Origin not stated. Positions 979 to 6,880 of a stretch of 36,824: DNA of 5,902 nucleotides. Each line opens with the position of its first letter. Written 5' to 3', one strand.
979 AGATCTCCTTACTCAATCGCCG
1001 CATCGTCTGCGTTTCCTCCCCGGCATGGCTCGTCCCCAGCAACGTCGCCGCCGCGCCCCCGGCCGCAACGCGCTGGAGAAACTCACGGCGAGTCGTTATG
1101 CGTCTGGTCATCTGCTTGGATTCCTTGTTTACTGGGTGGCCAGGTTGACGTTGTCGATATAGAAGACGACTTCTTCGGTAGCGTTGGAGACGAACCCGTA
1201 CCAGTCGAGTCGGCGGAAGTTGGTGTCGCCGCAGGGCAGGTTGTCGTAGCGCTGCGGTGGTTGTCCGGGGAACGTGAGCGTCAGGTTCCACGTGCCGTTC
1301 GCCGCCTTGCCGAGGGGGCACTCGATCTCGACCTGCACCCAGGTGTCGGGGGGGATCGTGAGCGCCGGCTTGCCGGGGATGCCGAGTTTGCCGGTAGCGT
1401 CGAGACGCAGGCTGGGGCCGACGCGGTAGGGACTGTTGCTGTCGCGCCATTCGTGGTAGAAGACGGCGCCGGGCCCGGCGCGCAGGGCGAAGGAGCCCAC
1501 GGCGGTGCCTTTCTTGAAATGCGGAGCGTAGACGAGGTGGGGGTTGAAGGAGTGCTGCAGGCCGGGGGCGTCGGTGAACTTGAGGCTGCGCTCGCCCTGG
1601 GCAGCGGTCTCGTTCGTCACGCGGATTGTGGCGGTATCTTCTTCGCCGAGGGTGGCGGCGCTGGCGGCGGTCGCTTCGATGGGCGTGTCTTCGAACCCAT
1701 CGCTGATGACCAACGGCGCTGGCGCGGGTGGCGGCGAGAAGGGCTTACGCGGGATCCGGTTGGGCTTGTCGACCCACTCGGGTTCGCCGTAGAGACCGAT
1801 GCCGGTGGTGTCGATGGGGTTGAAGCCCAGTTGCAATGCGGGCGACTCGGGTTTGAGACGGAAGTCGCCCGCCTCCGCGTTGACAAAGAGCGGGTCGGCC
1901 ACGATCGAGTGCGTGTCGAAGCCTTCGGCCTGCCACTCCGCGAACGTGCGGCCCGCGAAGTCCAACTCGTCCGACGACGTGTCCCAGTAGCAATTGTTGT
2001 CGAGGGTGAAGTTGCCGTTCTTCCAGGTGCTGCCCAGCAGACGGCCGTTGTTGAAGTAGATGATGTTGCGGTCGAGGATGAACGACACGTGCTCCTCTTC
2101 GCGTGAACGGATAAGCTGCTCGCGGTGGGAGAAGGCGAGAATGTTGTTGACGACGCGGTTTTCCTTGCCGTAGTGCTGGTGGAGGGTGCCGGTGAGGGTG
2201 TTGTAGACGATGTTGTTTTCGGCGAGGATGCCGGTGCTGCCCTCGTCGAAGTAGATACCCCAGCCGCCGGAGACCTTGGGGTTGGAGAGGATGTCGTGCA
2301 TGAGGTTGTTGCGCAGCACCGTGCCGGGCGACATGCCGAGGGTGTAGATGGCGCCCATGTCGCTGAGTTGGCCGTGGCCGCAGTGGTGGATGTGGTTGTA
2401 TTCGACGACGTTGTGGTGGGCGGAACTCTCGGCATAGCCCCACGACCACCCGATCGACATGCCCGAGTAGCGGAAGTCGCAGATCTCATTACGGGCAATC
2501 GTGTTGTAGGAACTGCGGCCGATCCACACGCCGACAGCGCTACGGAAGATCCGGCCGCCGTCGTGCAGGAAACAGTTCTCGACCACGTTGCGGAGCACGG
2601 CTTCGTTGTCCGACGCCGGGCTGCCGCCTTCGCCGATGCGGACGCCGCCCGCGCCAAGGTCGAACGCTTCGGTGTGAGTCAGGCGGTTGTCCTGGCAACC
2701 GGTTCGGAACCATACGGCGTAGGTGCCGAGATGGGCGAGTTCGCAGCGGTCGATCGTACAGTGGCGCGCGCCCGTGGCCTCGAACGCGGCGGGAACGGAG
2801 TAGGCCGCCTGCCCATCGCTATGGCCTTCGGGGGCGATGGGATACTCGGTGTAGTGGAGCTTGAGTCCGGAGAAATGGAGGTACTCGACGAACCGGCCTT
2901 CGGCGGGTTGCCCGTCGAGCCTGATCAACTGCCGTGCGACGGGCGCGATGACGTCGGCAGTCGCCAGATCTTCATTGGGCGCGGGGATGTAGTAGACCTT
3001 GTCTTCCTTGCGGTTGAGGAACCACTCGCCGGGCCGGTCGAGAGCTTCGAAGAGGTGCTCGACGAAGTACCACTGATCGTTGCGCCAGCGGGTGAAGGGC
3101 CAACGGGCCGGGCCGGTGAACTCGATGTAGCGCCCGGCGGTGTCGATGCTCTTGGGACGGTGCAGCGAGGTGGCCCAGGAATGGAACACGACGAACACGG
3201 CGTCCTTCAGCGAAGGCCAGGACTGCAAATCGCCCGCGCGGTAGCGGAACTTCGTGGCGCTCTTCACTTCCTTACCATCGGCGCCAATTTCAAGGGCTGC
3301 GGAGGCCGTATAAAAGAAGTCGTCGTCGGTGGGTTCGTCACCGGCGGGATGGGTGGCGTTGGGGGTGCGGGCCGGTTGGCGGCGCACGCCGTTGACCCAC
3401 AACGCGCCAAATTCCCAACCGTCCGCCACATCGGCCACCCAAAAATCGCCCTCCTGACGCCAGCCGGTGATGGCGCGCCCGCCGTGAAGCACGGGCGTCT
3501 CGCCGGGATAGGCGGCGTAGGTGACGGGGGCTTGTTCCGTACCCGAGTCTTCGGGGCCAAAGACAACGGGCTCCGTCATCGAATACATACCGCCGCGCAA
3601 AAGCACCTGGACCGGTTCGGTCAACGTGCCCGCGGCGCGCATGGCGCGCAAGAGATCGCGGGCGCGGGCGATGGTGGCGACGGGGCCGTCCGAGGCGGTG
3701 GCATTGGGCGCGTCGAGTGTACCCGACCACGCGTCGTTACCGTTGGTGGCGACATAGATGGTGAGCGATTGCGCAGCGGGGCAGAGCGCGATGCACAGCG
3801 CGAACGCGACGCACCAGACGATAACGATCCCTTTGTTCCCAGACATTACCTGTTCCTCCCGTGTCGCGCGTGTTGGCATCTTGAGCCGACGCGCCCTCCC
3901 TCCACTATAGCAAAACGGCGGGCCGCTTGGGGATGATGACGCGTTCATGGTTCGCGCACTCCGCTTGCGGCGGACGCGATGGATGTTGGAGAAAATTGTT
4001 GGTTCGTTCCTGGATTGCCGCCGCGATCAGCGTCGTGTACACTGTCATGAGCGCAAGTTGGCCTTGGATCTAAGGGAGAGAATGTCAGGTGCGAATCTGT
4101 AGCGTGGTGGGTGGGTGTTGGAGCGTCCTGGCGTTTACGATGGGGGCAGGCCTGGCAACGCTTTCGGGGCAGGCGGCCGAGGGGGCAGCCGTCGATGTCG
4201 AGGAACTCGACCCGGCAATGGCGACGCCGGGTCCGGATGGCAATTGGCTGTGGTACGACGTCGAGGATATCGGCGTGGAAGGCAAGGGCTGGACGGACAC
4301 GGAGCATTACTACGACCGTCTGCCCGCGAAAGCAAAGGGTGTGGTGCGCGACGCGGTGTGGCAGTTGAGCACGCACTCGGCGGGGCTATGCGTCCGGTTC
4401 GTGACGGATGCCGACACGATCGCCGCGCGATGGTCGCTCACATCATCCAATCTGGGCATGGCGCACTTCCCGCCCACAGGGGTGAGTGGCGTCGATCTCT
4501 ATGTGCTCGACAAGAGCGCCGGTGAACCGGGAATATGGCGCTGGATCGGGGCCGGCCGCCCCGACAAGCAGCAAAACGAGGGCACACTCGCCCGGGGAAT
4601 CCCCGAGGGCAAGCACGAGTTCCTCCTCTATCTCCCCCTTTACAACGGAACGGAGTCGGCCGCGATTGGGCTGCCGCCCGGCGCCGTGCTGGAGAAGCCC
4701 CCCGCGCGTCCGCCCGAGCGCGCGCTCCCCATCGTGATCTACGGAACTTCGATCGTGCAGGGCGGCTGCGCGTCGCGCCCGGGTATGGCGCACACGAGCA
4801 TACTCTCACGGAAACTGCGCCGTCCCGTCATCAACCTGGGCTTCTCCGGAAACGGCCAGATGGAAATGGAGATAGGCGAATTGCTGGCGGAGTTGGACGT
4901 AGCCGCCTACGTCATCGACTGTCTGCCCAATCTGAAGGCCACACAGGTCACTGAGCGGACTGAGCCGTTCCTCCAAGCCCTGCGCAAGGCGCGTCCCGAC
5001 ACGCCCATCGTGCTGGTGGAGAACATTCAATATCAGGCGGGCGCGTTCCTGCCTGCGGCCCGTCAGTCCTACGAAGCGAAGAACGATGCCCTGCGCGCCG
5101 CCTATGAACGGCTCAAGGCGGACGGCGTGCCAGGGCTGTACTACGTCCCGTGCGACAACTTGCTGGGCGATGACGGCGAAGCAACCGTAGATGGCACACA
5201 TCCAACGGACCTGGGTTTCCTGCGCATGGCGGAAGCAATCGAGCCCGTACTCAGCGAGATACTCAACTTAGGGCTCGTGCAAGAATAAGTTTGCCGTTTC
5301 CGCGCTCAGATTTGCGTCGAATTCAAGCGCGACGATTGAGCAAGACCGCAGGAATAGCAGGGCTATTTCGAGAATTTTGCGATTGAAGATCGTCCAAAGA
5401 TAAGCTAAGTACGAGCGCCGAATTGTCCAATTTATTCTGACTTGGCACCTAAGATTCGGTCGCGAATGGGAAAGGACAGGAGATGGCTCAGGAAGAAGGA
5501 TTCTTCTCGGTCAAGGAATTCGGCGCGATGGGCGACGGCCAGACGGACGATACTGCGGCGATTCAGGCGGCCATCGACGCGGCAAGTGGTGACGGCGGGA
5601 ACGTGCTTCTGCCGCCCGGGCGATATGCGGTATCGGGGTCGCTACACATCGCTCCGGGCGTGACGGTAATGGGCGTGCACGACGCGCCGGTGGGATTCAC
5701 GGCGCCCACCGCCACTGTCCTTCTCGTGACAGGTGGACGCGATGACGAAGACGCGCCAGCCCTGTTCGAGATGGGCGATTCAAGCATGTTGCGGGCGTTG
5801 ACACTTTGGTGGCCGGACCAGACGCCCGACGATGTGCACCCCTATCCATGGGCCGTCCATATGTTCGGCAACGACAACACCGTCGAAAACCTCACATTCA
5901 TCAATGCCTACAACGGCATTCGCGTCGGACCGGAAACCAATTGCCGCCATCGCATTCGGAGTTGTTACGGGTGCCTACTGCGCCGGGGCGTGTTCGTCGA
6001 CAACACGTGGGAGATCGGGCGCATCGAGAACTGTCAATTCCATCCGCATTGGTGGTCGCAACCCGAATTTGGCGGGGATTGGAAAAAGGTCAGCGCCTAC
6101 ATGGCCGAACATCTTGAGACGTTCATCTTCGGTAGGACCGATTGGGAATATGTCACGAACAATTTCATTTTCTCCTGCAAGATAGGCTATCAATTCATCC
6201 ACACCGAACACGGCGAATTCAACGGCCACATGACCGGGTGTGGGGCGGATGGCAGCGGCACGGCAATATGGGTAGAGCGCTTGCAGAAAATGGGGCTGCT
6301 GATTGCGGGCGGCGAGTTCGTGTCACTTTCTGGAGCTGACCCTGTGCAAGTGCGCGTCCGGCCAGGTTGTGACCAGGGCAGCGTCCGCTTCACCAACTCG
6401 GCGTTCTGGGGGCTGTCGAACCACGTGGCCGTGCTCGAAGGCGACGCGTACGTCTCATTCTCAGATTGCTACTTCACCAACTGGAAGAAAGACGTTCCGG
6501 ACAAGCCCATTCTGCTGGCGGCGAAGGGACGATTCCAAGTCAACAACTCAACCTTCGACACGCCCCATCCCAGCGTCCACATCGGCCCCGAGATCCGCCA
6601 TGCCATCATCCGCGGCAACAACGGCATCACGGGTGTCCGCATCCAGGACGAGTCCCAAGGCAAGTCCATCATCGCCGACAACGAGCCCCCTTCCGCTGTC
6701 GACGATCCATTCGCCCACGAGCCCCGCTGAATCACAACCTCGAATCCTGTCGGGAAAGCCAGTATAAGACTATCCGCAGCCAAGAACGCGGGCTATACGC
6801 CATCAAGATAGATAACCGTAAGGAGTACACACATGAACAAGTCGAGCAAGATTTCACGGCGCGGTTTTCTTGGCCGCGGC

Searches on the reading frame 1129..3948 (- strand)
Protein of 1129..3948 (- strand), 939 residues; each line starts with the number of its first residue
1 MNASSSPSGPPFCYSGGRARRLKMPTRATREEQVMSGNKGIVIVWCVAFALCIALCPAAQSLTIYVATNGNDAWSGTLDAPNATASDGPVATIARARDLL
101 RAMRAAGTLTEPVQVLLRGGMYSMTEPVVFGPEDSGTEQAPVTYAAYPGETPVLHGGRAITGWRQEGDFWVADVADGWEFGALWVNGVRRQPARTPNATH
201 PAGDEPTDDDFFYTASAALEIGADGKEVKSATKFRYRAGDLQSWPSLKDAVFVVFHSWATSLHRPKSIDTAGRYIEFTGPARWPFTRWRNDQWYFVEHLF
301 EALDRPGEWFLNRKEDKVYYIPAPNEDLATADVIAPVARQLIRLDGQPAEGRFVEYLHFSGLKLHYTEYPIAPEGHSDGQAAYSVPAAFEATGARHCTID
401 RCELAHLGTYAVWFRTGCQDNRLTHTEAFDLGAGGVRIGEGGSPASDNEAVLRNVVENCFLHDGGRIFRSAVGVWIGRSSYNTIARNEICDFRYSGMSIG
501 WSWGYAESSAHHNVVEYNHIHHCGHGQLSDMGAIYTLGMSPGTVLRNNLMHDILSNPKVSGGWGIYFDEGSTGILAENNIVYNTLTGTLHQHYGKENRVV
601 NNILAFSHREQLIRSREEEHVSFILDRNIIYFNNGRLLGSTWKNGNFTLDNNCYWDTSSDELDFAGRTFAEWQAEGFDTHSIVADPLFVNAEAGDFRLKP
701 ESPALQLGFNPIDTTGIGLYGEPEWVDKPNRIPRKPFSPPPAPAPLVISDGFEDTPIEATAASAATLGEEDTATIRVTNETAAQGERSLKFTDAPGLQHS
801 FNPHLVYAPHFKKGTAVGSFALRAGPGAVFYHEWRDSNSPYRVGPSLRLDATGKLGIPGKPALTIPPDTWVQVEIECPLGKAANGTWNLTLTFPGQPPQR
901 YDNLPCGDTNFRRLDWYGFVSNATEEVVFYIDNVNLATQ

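Call 74: search_protein_families(library=pfam, proteins=[window:1129-3948:-], max_evalue=0.00001)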
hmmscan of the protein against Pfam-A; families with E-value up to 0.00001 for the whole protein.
window:1129-3948:- (939 aa): 1 family
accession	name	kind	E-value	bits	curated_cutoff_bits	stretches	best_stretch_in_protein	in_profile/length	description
PF13229.12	Beta_helix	-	1e-11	45.1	25.9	1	390-526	4-117/158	Right handed beta helix region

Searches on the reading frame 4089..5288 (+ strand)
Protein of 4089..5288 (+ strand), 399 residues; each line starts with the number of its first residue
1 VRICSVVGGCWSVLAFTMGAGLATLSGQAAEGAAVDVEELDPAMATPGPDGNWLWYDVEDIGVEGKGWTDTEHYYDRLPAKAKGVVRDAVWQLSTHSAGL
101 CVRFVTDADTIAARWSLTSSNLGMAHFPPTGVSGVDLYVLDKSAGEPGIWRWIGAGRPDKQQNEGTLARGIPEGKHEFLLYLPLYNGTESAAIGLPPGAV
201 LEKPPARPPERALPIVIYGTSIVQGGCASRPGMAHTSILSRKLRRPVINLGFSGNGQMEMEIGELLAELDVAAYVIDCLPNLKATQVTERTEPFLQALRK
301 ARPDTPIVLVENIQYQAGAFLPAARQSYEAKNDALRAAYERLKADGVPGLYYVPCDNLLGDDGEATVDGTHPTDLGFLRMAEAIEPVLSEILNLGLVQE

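Call 74: search_protein_families(library=pfam, proteins=[window:4089-5288:+], max_evalue=0.00001)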
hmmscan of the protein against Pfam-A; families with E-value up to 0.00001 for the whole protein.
window:4089-5288:+ (399 aa): 3 families
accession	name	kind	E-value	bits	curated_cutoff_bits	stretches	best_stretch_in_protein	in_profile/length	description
PF14606.12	Lipase_GDSL_3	-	1e-66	225.1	27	1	214-388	3-177/178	GDSL-like Lipase/Acylhydrolase family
PF14607.12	GxDLY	-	9e-44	149.3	27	1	55-200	3-145/146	N-terminus of Esterase_SGNH_hydro-type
PF13472.12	Lipase_GDSL_2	-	9.3e-11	43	32.9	1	218-376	2-175/178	GDSL-like Lipase/Acylhydrolase family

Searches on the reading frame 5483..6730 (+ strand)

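Call 74: search_protein_families(library=pfam, proteins=[window:5483-6730:+], max_evalue=0.00001)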
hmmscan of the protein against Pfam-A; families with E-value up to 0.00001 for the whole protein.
window:5483-6730:+ (415 aa): 1 family
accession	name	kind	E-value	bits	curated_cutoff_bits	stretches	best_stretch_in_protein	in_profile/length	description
PF12708.12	Pect-lyase_RHGA_epim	-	3.9e-16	59.9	27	1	7-64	1-60/213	Rhamnogalacturonase A/epimerase, pectate lyase-like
